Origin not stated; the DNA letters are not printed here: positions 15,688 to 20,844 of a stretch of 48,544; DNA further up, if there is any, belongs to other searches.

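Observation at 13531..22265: Five-gene translationally coupled operon joins L-serine dehydratase to an uncharacterised giant nucleotide-enzyme fusion, an odd LDH-like protein and an Fe-S flavoprotein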

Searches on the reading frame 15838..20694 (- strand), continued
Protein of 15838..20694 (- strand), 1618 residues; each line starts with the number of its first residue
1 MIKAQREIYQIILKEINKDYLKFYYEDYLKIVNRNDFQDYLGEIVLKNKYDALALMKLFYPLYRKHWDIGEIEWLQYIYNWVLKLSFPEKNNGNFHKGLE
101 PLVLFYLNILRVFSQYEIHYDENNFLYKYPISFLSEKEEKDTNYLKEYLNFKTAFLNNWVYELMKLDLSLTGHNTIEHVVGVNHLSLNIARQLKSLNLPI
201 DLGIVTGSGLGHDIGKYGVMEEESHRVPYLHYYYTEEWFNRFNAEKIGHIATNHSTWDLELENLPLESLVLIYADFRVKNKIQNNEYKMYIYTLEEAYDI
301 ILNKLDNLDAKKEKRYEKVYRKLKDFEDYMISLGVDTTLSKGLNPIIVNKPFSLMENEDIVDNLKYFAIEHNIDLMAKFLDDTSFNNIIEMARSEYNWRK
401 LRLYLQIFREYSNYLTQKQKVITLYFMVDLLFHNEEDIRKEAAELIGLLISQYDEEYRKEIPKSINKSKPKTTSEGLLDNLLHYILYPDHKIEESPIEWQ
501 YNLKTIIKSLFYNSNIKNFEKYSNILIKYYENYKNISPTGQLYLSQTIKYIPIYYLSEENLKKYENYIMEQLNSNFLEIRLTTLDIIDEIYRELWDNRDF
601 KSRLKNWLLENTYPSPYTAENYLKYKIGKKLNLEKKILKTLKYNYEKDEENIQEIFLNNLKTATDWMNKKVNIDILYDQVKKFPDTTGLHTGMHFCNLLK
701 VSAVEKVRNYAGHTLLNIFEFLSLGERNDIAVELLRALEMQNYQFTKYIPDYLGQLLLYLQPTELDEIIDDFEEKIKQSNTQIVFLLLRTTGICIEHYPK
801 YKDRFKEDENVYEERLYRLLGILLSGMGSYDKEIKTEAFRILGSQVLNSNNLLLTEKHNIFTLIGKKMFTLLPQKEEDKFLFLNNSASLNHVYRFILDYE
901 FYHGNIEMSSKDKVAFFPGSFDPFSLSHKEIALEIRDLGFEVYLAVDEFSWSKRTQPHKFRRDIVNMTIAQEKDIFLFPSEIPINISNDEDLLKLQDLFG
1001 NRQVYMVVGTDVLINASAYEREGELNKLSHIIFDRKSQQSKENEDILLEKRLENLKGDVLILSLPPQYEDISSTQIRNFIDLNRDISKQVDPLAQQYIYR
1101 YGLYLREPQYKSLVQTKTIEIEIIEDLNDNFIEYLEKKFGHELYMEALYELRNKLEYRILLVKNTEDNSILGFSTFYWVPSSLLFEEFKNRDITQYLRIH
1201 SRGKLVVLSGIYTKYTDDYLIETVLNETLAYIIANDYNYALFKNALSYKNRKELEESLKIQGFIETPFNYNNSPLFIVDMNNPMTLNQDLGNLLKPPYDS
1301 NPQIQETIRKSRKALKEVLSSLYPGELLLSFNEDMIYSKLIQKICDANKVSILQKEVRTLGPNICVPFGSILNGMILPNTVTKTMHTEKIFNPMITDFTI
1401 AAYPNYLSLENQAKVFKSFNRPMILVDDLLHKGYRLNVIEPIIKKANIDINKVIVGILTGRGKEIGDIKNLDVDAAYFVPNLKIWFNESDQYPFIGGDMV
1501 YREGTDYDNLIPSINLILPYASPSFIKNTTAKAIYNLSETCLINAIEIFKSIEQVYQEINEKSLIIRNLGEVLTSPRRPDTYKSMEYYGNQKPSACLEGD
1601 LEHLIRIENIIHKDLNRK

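Call 76: search_protein_families(library=pfam, proteins=[L045:5018-5944:+, L045:5962-6834:+, L045:7050-7952:+, L045:7956-8786:+, L045:9040-9996:+, L045:19043-21157:+, L068:17414-18331:+, L068:18482-19366:+, L068:19407-20669:+, L029:2884-3804:+], max_evalue=0.0001)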
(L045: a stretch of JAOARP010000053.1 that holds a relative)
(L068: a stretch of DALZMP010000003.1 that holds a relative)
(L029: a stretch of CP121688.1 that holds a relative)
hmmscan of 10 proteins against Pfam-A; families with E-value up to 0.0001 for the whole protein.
L045:5018-5944:+ (309 aa): 1 family
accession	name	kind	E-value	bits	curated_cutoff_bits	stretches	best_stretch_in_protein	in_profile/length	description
PF04055.27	Radical_SAM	-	2.9e-20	73.6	29.5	1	29-189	6-164/166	Radical SAM superfamily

L045:5962-6834:+ (291 aa): 2 families
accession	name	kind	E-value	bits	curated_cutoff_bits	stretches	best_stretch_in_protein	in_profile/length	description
PF08543.17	Phos_pyr_kin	-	6.8e-25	88.3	27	1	30-260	16-237/246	Phosphomethylpyrimidine kinase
PF00294.29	PfkB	-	3.1e-06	27.2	25.8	1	127-245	172-280/302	pfkB family carbohydrate kinase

L045:7050-7952:+ (301 aa): 6 families
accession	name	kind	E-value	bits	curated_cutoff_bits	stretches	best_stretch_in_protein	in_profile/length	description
PF10728.14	DUF2520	-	3.8e-37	127.2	25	1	150-276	2-124/125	Domain of unknown function (DUF2520)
PF10727.15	Rossmann-like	-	5.4e-16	59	23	1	15-132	14-131/131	Rossmann-like domain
PF03807.23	F420_oxidored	-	1.2e-08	35.9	21.6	1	17-107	1-90/94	NADP oxidoreductase coenzyme F420-dependent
PF03446.21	NAD_binding_2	-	2.9e-07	31.1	21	1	17-121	1-108/161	NAD binding domain of 6-phosphogluconate dehydrogenase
PF07991.19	KARI_N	-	1.4e-06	28.4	20.6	1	16-110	5-96/165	Acetohydroxy acid isomeroreductase, NADPH-binding domain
PF01408.29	GFO_IDH_MocA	-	2e-06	28.9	24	1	16-96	1-85/120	Oxidoreductase family, NAD-binding Rossmann fold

L045:7956-8786:+ (277 aa): 1 family
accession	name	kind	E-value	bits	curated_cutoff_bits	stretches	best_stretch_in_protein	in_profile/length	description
PF02548.21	Pantoate_transf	-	7.6e-120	399.6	28.7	1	4-262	1-259/259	Ketopantoate hydroxymethyltransferase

L045:9040-9996:+ (319 aa): 4 families
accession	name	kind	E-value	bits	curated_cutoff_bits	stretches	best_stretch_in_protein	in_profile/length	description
PF01636.29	APH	-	7.9e-18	65.5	23.2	1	30-246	8-214/239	Phosphotransferase enzyme family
PF01633.27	Choline_kinase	-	1.6e-08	34.7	29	1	37-238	14-200/300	Choline/ethanolamine kinase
PF03881.20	Fructosamin_kin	-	1.1e-05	25.2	22.4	1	37-283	34-264/288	Fructosamine kinase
PF02958.26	EcKL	-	6.5e-05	22.8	22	0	76-244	79-263/294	Ecdysteroid kinase-like family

L045:19043-21157:+ (705 aa): 3 families
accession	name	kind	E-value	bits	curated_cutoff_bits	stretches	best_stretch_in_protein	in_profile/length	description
PF16244.11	DUF4901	-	3.7e-35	121.6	27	2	32-181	2-148/148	YcdB, YcdC repeated domain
PF00395.25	SLH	-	1.8e-14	53.9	20.8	1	653-696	1-44/44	S-layer homology domain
PF03413.25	PepSY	-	1.1e-05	26.1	24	0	194-249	2-60/60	Peptidase propeptide and YPEB domain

L068:17414-18331:+ (306 aa): 1 family
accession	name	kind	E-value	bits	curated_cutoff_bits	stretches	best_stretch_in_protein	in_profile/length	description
PF02548.21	Pantoate_transf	-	1.9e-39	136.1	28.7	1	37-283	2-258/259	Ketopantoate hydroxymethyltransferase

L068:18482-19366:+ (295 aa): 3 families
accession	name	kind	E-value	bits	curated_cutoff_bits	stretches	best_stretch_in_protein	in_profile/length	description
PF13561.12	adh_short_C2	-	3.4e-50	171.3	27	1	52-289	3-235/236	Enoyl-(Acyl carrier protein) reductase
PF00106.31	adh_short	-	3.5e-50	170.6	26.6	1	44-235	1-188/195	short chain dehydrogenase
PF08659.16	KR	-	8.7e-13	49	22.6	1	45-167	2-128/180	KR domain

L068:19407-20669:+ (421 aa): 2 families
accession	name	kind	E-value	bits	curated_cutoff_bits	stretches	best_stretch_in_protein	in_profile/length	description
PF07690.21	MFS_1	-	6.5e-37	127.7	33.4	2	13-335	3-314/347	Major Facilitator Superfamily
PF12832.13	MFS_1_like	-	4.9e-06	26.3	25.2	0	254-329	27-103/373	MFS_1 like family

L029:2884-3804:+ (307 aa): 2 families
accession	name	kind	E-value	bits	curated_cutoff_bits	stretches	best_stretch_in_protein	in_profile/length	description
PF02729.26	OTCace_N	-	2.2e-47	161.3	29.9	1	5-144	1-147/148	Aspartate/ornithine carbamoyltransferase, carbamoyl-P binding domain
PF00185.30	OTCace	-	3e-29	102.5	29.4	1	152-298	2-155/157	Aspartate/ornithine carbamoyltransferase, Asp/Orn binding domain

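Call 77: search_protein_families(library=padloc, proteins=[window:15841-20694:-], max_evalue=0.01)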
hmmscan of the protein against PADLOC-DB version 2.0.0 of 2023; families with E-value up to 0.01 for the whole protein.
window:15841-20694:- (1618 aa): 0 families

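Call 80: search_protein_families(library=ncbifam, proteins=[L024:10022-10981:+, L056:10178-11137:+, L050:1818-2777:+, L069:10031-10990:+, L046:10199-11158:+], max_evalue=1)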
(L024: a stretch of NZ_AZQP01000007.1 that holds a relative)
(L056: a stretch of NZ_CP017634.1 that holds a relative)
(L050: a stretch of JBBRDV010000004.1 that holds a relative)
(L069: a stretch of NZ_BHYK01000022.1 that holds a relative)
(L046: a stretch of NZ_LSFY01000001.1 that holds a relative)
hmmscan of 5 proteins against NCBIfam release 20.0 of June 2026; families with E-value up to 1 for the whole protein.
L024:10022-10981:+ (320 aa): 1 family
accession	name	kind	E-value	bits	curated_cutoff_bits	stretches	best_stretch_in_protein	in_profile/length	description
NF045665.1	NTPtran_DVU1551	equivalog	0.0032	16.5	315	1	105-238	183-311/359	DVU_1551 family NTP transferase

L056:10178-11137:+ (320 aa): 3 families
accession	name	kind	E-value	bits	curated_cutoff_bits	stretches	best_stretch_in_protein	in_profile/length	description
NF053756.1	MreA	equivalog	0.057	13.2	100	1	189-231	67-109/110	MreA family transcriptional regulator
NF045665.1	NTPtran_DVU1551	equivalog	0.061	12.3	315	1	54-129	180-260/359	DVU_1551 family NTP transferase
TIGR00295.1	TIGR00295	hypoth_equivalog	0.064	13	172.35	1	86-130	13-57/164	TIGR00295 family protein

L050:1818-2777:+ (320 aa): 1 family
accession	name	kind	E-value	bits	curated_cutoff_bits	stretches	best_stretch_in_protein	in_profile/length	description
NF045665.1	NTPtran_DVU1551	equivalog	0.0075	15.3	315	1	57-187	186-311/359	DVU_1551 family NTP transferase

L069:10031-10990:+ (320 aa): 2 families
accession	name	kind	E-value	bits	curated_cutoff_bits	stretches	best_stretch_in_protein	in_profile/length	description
NF045665.1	NTPtran_DVU1551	equivalog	0.00044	19.4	315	1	66-181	192-296/359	DVU_1551 family NTP transferase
TIGR00295.1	TIGR00295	hypoth_equivalog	0.048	13.4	172.35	1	92-134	13-55/164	TIGR00295 family protein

L046:10199-11158:+ (320 aa): 3 families
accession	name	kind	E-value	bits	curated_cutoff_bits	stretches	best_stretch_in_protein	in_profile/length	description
NF045665.1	NTPtran_DVU1551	equivalog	0.021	13.8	315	1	94-155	199-259/359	DVU_1551 family NTP transferase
NF040821.1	dipep_PepQ_Arch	equivalog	0.093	11.7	630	1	246-317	63-131/346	Xaa-Pro dipeptidase PepQ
TIGR01940.1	nqrE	equivalog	0.18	12.1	247.55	1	4-54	77-124/200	NADH:ubiquinone reductase (Na(+)-transporting) subunit E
